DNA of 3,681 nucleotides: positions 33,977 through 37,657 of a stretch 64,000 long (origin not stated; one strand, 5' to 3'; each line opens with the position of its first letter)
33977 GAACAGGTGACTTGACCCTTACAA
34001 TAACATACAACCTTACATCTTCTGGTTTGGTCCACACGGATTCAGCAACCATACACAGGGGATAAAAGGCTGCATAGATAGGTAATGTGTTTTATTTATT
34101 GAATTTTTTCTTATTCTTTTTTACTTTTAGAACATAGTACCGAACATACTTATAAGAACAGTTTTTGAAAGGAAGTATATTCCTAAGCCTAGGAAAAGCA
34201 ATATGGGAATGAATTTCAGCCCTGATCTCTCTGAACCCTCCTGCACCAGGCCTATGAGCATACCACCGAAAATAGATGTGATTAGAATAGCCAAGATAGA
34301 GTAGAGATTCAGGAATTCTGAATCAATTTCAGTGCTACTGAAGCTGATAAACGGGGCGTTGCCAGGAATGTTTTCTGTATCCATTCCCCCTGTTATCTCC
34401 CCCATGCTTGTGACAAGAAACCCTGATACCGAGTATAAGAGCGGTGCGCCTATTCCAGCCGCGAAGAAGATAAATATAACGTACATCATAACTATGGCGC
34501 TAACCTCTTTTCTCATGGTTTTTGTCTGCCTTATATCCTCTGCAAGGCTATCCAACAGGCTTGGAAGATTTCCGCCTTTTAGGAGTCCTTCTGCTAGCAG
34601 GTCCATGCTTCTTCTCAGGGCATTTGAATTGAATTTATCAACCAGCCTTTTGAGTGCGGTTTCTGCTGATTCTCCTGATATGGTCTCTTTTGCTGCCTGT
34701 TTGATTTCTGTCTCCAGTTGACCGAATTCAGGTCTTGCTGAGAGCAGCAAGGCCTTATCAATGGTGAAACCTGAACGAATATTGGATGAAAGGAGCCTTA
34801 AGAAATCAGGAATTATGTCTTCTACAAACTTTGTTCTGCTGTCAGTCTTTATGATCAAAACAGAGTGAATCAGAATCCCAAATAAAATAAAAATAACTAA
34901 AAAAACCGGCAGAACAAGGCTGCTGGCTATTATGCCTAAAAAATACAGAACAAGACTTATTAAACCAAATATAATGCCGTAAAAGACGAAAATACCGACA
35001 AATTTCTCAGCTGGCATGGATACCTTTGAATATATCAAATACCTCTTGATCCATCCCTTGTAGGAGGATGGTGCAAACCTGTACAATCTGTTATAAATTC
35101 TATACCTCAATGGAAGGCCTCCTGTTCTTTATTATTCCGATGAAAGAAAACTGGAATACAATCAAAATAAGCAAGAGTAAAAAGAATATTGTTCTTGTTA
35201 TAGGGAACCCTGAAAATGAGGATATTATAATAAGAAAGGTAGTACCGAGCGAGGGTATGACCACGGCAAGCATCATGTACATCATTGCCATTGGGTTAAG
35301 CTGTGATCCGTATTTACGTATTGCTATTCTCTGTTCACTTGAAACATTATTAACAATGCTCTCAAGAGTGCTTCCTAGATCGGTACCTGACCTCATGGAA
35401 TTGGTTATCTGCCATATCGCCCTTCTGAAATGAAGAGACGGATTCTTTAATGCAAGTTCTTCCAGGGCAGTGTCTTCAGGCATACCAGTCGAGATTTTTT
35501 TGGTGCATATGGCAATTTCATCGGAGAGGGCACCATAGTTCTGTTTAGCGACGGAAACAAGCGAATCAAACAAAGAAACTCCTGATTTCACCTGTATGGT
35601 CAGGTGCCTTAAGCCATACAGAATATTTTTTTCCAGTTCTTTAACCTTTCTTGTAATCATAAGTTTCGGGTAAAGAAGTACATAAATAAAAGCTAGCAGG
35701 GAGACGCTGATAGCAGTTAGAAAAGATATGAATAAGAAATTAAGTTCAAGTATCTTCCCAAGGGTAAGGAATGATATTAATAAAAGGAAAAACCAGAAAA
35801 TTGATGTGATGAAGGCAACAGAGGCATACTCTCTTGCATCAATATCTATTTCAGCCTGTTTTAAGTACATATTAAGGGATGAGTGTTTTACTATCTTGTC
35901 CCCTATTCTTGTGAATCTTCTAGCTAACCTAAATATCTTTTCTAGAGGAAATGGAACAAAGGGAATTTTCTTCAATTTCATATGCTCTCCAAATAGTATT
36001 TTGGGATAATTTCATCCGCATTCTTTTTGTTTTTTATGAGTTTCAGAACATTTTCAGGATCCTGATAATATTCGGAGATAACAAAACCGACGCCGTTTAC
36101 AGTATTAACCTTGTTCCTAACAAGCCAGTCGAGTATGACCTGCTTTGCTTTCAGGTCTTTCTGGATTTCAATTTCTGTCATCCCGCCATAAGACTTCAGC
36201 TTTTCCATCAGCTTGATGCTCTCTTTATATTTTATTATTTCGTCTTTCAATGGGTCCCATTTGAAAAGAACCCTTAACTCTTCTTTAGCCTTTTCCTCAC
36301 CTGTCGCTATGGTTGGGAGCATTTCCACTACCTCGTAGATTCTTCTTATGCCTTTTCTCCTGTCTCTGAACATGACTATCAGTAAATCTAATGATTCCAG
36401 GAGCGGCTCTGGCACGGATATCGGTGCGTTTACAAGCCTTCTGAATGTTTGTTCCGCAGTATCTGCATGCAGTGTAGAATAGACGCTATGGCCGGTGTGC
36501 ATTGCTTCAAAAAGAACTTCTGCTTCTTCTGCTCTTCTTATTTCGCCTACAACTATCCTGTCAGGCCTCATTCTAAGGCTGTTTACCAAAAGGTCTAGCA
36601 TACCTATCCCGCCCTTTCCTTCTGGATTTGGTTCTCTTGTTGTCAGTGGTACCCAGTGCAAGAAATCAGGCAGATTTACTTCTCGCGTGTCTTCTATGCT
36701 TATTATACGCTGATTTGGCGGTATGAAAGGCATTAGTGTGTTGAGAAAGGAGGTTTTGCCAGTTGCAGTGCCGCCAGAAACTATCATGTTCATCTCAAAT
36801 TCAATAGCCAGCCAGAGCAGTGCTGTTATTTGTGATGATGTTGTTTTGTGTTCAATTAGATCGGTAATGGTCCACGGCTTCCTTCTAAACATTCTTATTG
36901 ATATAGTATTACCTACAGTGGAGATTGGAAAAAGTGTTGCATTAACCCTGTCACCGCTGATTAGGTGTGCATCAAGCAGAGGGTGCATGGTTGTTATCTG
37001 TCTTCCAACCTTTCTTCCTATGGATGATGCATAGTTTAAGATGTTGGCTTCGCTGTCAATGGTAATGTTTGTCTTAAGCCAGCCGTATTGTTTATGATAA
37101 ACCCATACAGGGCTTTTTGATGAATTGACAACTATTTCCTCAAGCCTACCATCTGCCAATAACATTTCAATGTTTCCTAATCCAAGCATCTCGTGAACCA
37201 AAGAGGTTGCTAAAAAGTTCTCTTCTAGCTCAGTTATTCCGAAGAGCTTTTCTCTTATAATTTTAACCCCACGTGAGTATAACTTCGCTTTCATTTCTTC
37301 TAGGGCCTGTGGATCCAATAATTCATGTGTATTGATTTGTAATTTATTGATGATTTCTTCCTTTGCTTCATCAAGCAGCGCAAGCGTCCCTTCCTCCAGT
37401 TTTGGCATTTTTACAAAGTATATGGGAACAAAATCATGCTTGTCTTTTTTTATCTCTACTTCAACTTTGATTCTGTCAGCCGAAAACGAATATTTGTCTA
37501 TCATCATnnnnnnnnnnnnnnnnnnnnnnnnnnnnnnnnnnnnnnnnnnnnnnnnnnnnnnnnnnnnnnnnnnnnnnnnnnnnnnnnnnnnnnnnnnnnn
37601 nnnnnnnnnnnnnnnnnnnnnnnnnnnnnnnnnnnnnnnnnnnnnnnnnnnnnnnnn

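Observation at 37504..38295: CBS-pair plus winged-helix gene embedded in the pilus operon and translationally coupled to the secretion ATPase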

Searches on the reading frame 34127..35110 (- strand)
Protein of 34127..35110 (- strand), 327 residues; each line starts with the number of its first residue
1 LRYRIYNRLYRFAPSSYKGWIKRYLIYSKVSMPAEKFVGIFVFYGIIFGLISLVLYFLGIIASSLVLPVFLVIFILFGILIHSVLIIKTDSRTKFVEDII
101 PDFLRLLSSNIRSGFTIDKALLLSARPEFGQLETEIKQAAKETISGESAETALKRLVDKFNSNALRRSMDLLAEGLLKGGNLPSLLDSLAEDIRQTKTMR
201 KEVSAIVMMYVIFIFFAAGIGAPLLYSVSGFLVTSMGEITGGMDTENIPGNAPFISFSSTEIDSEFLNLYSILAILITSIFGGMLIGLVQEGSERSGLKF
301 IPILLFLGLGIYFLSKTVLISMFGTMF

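Call 4: search_protein_families(library=pfam, proteins=[window:34127-35110:-], max_evalue=0.01)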
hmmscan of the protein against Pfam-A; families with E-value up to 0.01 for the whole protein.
window:34127-35110:- (327 aa): 1 family
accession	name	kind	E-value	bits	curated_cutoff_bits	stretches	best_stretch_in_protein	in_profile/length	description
PF00482.28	T2SSF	-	2.3e-16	60.3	25.2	1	103-228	1-123/125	Type II secretion system (T2SS), protein F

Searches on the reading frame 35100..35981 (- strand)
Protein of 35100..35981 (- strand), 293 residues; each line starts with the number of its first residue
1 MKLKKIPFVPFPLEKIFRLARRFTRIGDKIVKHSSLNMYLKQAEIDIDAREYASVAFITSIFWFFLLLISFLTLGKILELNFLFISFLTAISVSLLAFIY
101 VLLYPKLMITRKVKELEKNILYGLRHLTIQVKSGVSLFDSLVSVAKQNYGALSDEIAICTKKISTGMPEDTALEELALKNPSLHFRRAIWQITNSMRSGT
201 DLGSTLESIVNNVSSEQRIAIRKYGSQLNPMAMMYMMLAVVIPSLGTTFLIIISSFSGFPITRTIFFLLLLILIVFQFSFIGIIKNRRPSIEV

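Call 4: search_protein_families(library=pfam, proteins=[window:35100-35981:-], max_evalue=0.01)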
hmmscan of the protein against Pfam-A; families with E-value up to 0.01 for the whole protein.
window:35100-35981:- (293 aa): 1 family
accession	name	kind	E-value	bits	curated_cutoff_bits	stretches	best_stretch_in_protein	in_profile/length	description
PF00482.28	T2SSF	-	3.3e-17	63.1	25.2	1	124-245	2-120/125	Type II secretion system (T2SS), protein F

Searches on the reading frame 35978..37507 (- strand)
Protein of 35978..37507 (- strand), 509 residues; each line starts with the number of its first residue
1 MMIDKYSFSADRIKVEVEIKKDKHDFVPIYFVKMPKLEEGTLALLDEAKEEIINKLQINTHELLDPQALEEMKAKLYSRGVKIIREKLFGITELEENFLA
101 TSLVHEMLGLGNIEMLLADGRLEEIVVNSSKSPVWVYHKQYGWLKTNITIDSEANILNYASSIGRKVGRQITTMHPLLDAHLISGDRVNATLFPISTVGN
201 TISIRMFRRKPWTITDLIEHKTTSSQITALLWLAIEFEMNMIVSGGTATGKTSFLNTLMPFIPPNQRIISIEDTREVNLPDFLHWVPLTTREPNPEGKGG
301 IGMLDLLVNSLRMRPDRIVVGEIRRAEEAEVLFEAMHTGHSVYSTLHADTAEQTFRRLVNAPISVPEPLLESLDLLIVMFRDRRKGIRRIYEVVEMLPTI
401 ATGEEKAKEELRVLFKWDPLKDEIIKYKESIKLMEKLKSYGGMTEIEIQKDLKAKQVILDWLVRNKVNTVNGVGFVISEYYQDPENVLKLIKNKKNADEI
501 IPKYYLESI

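Call 4: search_protein_families(library=pfam, proteins=[window:35978-37507:-], max_evalue=0.01)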
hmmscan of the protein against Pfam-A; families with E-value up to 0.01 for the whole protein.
window:35978-37507:- (509 aa): 1 family
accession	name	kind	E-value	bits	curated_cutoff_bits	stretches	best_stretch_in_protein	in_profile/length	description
PF00437.27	T2SSE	-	2.2e-36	125.8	24.9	1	193-363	99-260/370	Type II/IV secretion system protein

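Call 46: list_cluster_members(proteins=[P0001, window:35978-37507:-, window:11728-13212:-])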
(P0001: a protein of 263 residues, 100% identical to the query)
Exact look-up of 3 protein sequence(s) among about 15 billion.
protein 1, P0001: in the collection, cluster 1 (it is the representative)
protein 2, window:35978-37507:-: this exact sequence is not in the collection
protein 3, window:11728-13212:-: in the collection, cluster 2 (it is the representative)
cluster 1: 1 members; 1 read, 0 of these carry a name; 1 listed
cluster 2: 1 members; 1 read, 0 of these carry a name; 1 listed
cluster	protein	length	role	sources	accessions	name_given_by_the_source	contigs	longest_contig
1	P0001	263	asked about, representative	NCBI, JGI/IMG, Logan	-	-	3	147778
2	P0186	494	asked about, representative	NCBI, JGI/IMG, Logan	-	-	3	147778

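Call 57: find_related_loci(query=window:35978-37507:-, collection=metagenome_contigs, flank=3000)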
Query window:35978-37507:- (509 aa) in metagenome_contigs; peptide patterns used: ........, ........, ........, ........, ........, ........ (x = any residue, [..] = any of these).
418 stretches matched a pattern; 121 encode a relative of the query (tblastn E <= 1e-3); the best 80 are kept; 80 distinct loci.
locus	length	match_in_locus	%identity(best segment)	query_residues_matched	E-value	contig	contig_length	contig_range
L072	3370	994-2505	62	2-508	0e+0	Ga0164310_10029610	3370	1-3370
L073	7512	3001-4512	59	2-507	0e+0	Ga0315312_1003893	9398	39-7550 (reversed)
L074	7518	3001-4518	62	2-508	0e+0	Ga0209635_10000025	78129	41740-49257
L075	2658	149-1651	57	2-503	0e+0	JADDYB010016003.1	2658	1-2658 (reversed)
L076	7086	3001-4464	58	2-494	0e+0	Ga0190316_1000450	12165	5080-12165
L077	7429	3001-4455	57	2-492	0e+0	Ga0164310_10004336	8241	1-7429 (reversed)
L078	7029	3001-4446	58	2-488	0e+0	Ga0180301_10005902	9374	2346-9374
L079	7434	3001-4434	58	2-484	0e+0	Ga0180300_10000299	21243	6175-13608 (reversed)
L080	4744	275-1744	54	2-496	0e+0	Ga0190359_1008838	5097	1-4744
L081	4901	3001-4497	52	3-501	0e+0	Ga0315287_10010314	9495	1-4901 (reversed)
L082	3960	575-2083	55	2-508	0e+0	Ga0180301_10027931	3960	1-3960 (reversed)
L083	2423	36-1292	63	86-505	0e+0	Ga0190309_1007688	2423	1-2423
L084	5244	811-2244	56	2-485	5e-178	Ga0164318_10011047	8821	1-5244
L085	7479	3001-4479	53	2-503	8e-177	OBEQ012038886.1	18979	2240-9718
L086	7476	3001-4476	53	4-500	6e-176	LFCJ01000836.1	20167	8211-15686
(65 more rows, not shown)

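Call 71: search_solved_structures(query=window:35978-37507:-, max_evalue=1e-10)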
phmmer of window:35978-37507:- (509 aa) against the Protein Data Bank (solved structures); distinct sequences matched with E-value up to 1e-10: 10.
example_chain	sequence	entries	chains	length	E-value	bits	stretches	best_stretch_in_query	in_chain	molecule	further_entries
2oap_1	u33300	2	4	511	5.2e-70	239.4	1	65-488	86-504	Type II secretion system protein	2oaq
4ii7_A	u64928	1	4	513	1.1e-54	188.8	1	50-399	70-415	FlaI ATPase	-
4ihq_A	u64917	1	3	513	7.4e-54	186.2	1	50-399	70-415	FlaI ATPase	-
8rkd_E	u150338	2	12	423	4.3e-49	170.4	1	80-397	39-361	Pilus assembly ATPase CpaF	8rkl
8rjf_A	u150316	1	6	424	4.3e-49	170.4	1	80-397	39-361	Pilus assembly ATPase CpaF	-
9e24_A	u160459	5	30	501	7.1e-49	169.7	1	80-397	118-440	CpaF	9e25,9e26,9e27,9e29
6bge_A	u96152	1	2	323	1.8e-25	92.6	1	122-366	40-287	VirB11-like protein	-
1g6o_A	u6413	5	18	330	1.9e-25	92.5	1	122-366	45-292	CAG-ALPHA | virB11 homolog | Cag-alfa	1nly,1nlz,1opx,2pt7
2gza_A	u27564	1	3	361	1.4e-17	66.6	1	228-359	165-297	Type IV secretion system protein VirB11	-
2eyu_A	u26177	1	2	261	7.2e-11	44.4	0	241-367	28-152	twitching motility protein PilT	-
